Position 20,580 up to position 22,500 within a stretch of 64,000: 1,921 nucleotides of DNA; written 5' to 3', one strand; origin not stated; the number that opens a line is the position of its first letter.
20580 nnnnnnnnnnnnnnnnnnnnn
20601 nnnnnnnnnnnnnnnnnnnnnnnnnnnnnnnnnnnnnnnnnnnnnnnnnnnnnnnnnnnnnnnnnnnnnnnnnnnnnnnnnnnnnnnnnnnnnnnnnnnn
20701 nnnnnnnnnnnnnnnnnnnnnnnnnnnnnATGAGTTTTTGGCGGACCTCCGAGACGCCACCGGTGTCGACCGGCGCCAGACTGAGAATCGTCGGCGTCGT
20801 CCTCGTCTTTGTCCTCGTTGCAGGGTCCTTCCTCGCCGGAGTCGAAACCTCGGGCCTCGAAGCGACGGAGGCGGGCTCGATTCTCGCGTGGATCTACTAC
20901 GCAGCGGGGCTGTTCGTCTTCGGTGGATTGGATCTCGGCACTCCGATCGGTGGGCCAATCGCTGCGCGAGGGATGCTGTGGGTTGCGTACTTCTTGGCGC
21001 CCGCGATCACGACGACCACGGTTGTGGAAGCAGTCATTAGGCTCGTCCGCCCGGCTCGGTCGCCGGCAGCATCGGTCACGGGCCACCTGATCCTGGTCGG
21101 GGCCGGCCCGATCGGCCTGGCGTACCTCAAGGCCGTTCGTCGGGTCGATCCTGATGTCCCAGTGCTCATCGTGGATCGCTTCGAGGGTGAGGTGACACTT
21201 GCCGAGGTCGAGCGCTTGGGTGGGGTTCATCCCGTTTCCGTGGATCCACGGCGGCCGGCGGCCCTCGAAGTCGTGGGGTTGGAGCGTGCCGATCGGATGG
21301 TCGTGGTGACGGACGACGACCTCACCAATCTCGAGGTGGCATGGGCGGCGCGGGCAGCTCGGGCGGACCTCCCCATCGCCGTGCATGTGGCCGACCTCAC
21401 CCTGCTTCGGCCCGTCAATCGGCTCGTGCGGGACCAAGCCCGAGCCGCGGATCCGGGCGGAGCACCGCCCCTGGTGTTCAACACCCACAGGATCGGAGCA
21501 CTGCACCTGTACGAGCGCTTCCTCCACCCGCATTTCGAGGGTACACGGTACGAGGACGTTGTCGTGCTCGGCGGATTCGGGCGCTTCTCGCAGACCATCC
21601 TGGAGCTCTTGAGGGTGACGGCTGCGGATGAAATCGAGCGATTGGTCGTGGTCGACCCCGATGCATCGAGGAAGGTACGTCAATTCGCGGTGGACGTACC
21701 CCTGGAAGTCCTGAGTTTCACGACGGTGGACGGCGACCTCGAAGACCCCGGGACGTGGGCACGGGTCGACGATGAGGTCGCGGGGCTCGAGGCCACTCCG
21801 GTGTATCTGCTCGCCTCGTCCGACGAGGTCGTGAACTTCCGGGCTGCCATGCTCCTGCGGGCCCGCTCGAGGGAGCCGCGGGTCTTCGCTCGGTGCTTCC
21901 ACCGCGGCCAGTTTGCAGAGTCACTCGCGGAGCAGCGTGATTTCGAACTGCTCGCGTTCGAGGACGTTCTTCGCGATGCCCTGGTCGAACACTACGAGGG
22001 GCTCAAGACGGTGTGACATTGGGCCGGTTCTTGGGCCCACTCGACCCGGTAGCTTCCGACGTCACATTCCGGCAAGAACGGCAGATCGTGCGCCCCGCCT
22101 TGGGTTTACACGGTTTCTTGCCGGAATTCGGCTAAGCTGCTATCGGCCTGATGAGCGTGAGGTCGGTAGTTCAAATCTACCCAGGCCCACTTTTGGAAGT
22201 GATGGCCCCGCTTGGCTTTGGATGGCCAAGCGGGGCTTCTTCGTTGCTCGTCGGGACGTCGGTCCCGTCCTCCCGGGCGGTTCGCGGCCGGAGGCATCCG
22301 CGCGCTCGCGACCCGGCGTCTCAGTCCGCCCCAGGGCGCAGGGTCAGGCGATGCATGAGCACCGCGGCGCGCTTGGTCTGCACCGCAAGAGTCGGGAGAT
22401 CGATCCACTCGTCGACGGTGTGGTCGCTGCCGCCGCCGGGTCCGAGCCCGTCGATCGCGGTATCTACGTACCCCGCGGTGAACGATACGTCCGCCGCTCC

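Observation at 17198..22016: Candidate undescribed output system: a kinase/NUDT9-Nudix enzyme, a nucleotide phosphatase and an RCK-gated channel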

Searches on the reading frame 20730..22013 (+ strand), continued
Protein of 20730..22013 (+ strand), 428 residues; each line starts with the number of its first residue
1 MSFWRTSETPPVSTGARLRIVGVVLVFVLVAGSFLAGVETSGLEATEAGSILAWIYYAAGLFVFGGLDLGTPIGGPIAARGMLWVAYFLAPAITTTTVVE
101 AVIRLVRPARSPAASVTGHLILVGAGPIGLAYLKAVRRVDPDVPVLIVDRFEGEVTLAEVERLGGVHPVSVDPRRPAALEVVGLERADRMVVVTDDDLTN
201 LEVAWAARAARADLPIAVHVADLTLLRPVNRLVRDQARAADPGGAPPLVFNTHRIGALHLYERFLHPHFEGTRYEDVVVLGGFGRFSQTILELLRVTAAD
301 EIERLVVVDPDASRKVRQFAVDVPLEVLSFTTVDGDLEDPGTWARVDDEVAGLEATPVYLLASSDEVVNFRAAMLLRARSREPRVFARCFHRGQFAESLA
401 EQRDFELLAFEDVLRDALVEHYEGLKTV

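Call 71: find_related_loci(query=A3, collection=metagenome_contigs, flank=6000)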
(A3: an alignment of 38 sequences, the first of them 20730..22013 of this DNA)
Query A3 (428 aa) in metagenome_contigs; peptide patterns used: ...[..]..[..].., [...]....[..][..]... (x = any residue, [..] = any of these).
299 stretches matched a pattern; 140 encode a relative of the query (tblastn E <= 1e-3); the best 80 are kept; 80 distinct loci.
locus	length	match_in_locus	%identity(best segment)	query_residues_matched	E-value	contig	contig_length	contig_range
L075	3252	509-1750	59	15-428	4e-174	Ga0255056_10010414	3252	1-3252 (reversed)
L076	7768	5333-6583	59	12-428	5e-164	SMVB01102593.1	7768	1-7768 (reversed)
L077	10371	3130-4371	58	15-428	1e-161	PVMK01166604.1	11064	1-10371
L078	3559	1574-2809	58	17-428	7e-166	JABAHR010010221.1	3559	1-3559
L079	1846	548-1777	59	17-428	2e-166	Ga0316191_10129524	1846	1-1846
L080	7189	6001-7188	60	17-414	1e-148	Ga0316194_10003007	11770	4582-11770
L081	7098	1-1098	57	61-428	6e-132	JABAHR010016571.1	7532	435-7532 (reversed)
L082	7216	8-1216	50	26-428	3e-126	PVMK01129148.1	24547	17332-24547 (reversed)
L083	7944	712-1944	49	18-428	1e-123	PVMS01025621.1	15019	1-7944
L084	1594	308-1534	47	18-428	3e-132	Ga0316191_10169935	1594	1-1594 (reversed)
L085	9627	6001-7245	47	14-428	3e-122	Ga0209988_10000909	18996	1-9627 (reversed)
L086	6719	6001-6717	80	1-239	7e-115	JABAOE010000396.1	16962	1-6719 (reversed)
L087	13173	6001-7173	46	38-428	1e-114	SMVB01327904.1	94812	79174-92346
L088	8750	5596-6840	47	14-428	4e-114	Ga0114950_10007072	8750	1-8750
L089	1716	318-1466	50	26-423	7e-116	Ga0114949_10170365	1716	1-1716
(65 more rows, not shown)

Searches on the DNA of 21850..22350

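Call 87: search_rna_families(source=window, start=21850, end=22350, threshold=evalue, max_evalue=1, show_alignments=1)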
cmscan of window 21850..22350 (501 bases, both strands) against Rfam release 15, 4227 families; matches with E-value up to 1: 0.
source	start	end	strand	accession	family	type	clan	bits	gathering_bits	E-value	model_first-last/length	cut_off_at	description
